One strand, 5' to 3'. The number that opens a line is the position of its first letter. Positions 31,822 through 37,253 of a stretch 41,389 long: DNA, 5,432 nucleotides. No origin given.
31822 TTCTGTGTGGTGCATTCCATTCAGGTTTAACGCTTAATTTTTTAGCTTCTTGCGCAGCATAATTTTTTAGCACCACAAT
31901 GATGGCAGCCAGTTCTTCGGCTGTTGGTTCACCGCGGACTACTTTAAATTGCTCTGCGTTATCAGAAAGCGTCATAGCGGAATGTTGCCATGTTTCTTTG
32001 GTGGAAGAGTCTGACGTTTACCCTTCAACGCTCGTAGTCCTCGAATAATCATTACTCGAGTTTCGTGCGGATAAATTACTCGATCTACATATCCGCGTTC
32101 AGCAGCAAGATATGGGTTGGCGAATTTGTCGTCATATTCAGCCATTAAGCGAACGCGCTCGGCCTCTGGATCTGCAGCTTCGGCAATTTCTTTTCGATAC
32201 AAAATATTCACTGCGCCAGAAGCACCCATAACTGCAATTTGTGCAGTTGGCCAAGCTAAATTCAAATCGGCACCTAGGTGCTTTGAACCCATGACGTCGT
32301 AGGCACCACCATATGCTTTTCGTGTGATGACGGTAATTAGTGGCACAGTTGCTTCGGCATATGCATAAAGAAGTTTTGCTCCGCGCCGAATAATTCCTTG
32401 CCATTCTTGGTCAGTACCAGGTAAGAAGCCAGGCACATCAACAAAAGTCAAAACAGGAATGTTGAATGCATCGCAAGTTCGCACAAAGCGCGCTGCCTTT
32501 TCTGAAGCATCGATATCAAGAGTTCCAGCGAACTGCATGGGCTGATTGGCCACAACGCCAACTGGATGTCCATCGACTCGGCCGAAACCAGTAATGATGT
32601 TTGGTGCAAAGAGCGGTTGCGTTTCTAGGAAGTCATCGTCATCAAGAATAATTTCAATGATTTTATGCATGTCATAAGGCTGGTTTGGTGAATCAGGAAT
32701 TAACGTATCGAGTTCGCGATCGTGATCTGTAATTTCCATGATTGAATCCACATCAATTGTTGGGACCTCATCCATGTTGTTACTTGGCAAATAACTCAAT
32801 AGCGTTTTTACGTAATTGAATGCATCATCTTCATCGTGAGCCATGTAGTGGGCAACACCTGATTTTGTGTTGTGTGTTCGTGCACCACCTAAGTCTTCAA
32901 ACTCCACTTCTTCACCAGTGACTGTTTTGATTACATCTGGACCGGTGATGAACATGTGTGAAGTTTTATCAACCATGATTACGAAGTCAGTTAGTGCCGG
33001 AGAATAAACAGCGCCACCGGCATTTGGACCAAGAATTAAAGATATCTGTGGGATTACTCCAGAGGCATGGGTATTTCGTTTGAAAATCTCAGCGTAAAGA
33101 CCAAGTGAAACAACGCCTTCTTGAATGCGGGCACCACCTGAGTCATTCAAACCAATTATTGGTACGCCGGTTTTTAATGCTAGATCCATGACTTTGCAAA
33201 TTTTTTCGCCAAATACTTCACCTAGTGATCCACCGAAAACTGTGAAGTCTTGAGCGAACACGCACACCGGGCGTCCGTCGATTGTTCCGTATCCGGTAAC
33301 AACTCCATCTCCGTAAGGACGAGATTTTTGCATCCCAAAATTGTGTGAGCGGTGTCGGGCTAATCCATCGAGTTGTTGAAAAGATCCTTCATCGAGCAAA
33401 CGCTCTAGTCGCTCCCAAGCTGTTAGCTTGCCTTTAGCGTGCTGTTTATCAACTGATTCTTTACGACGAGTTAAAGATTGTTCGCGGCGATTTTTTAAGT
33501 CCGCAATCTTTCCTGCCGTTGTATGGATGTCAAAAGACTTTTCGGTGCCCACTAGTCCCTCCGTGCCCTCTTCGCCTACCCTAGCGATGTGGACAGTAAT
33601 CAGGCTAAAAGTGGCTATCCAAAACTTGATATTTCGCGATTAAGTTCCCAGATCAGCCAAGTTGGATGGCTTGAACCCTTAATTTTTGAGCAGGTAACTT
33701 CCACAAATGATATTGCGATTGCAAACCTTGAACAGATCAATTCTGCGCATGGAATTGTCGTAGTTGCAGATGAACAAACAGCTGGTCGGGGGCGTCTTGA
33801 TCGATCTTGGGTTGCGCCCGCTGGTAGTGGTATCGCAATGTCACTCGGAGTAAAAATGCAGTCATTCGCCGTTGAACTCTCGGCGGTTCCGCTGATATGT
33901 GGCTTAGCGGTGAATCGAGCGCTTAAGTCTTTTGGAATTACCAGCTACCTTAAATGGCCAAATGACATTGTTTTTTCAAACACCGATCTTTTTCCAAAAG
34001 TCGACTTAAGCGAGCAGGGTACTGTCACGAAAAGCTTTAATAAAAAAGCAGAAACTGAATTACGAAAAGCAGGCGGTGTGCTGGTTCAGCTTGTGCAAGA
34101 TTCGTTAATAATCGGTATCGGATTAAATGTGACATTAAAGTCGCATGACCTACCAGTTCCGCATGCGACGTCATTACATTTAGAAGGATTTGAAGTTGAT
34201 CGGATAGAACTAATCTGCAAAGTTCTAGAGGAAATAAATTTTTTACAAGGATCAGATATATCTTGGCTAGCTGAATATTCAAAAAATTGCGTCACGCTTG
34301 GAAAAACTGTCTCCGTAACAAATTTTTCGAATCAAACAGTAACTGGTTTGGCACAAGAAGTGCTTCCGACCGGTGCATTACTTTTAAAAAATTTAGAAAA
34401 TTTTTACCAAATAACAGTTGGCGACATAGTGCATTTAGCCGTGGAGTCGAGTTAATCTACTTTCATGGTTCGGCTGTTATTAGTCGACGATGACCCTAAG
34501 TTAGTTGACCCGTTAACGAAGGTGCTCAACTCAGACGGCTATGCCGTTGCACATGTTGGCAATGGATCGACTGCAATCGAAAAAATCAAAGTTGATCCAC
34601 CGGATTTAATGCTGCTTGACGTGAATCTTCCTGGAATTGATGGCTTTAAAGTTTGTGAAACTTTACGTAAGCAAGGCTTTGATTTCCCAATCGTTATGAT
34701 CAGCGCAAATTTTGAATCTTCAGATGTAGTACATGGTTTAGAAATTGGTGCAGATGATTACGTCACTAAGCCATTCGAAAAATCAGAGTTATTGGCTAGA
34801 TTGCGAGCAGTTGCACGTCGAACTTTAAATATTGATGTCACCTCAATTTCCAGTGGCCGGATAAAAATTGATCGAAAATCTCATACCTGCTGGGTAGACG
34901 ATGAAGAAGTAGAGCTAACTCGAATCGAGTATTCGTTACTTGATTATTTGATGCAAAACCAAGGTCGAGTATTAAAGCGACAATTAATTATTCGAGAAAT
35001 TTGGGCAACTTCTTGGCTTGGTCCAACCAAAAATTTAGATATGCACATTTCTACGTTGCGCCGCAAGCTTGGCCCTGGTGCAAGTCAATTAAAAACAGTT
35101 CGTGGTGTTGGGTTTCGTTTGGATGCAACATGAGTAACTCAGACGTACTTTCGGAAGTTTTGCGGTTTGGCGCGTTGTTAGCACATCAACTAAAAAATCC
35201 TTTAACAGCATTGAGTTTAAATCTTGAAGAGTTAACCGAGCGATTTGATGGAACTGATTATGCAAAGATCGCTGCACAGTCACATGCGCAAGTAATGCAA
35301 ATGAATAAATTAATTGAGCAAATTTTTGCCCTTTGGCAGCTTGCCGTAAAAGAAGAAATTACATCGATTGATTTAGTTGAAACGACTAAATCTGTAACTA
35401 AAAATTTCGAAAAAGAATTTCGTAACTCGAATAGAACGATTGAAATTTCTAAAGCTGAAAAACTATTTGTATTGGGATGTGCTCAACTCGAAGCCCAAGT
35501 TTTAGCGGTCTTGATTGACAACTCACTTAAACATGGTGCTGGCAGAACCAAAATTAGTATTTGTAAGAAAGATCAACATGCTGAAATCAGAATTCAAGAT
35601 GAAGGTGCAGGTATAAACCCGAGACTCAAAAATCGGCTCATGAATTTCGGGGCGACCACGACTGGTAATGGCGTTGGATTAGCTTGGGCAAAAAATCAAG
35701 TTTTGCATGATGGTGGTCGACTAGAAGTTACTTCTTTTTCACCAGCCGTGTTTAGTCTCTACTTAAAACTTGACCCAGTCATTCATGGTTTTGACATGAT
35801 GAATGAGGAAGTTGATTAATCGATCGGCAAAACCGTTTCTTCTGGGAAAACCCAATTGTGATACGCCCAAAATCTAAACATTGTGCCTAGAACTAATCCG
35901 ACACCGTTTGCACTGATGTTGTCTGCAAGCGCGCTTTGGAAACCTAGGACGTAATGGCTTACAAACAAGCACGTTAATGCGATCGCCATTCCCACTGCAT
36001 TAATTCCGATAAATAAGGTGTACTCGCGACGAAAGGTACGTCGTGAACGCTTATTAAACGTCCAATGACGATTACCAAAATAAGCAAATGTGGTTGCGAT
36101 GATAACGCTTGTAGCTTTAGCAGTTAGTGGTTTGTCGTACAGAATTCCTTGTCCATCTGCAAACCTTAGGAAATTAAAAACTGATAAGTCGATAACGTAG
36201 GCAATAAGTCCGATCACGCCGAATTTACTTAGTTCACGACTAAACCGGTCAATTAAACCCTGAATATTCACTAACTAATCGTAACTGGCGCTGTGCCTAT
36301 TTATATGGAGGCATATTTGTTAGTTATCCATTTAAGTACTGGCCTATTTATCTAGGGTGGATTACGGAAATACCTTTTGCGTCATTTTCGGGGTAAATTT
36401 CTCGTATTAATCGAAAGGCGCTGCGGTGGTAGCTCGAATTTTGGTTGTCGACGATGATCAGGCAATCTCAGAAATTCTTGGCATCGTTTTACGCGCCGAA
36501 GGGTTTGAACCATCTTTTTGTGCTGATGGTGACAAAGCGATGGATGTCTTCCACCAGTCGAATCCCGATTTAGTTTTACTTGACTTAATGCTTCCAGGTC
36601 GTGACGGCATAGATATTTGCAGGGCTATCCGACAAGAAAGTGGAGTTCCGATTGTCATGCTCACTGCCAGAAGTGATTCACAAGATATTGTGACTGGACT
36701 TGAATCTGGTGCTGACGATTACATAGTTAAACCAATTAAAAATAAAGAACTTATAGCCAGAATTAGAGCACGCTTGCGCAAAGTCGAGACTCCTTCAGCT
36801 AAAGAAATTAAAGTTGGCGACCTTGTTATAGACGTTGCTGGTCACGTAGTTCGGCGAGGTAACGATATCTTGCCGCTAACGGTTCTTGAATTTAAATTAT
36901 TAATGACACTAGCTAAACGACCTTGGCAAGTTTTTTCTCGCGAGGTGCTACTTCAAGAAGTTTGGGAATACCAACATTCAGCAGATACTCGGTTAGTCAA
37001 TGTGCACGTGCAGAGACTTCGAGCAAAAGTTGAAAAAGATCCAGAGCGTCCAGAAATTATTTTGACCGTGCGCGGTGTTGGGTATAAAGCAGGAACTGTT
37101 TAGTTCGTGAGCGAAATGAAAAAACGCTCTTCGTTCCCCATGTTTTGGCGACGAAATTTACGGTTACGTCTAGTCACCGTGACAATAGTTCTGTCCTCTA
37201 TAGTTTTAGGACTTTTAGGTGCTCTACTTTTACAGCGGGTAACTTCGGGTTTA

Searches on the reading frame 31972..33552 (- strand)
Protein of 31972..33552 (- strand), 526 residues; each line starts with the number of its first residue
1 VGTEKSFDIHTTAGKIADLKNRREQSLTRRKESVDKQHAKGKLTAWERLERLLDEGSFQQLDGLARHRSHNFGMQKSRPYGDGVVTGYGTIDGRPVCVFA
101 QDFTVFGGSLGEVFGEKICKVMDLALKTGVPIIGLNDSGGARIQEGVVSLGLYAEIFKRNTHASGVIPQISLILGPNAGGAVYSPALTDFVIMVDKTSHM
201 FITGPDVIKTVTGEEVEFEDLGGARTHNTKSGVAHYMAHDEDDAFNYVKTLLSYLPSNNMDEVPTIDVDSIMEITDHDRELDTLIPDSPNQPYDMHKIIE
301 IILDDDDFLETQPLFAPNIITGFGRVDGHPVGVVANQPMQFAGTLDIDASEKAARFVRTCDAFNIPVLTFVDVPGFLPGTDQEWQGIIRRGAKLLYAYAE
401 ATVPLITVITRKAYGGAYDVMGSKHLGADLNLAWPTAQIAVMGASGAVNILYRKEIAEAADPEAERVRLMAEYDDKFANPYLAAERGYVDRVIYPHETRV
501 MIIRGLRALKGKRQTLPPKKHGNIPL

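Call 41: search_protein_families(library=pfam, proteins=[window:31972-33552:-], max_evalue=0.00001)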
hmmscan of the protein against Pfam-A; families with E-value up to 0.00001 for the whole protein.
window:31972-33552:- (526 aa): 2 families
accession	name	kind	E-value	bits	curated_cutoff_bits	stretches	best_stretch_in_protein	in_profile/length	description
PF01039.27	Carboxyl_trans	-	1.4e-201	670.8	22.3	1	36-524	1-493/493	Carboxyl transferase domain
PF03255.19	ACCA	-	2e-14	54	23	1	318-471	93-248/310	Acetyl co-enzyme A carboxylase carboxyltransferase-like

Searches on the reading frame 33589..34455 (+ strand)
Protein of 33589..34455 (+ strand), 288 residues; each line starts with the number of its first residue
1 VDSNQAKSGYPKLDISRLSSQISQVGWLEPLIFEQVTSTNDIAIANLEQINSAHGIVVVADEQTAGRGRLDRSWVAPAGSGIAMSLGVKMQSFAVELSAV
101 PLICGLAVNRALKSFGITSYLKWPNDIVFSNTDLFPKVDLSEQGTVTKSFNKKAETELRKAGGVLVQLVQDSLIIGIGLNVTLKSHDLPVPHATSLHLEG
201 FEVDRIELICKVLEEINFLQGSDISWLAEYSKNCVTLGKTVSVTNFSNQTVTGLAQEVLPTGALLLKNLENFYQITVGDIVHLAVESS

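Call 42: search_protein_families(library=pfam, proteins=[window:33589-34455:+], max_evalue=0.00001)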
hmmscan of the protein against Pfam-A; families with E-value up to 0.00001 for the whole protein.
window:33589-34455:+ (288 aa): 1 family
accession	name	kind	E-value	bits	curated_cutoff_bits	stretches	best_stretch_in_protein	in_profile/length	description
PF03099.24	BPL_LplA_LipB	-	2.6e-11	44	21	1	33-168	2-117/133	Biotin/lipoate A/B protein ligase family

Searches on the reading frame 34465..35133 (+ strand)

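Call 42: search_protein_families(library=pfam, proteins=[window:34465-35133:+], max_evalue=0.00001)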
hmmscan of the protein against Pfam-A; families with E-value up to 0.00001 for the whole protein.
window:34465-35133:+ (222 aa): 2 families
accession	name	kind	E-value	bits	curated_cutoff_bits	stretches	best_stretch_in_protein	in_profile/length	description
PF00072.30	Response_reg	-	5.2e-31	107.5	30.2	1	5-113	2-110/111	Response regulator receiver domain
PF00486.34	Trans_reg_C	-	1.7e-21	76.5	26.2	1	147-219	2-77/77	Transcriptional regulatory protein, C terminal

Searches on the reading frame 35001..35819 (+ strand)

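Call 42: search_protein_families(library=pfam, proteins=[window:35001-35819:+], max_evalue=0.00001)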
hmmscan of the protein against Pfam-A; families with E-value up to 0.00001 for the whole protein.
window:35001-35819:+ (272 aa): 2 families
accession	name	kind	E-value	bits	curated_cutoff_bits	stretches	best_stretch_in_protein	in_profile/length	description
PF02518.31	HATPase_c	-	4.2e-12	46.9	26.4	1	166-257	8-109/111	Histidine kinase-, DNA gyrase B-, and HSP90-like ATPase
PF00512.31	HisKA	-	4.8e-09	36.6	26.9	1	55-110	4-59/66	His Kinase A (phospho-acceptor) domain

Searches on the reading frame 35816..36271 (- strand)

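Call 42: search_protein_families(library=pfam, proteins=[window:35816-36271:-], max_evalue=0.00001)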
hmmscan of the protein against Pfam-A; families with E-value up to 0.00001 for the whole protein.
window:35816-36271:- (151 aa): 1 family
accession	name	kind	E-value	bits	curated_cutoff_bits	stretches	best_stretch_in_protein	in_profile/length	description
PF04138.20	GtrA_DPMS_TM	-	2.3e-21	76.6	26.1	1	16-142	1-117/117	GtrA/DPMS, transmembrane domain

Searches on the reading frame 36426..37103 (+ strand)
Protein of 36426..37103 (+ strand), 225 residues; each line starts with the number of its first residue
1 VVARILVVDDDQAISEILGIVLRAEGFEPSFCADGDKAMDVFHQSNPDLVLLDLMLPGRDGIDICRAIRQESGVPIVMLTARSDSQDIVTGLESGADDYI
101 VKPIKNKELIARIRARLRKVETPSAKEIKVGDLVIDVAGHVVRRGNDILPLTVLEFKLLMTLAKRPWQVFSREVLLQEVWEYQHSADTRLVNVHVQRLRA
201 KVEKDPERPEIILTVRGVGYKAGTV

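Call 42: search_protein_families(library=pfam, proteins=[window:36426-37103:+], max_evalue=0.00001)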
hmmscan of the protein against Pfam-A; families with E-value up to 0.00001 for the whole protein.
window:36426-37103:+ (225 aa): 2 families
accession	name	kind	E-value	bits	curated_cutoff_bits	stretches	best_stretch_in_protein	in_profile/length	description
PF00072.30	Response_reg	-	4.6e-31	107.7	30.2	1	5-114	1-111/111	Response regulator receiver domain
PF00486.34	Trans_reg_C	-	2.9e-25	88.6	26.2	1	149-221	4-76/77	Transcriptional regulatory protein, C terminal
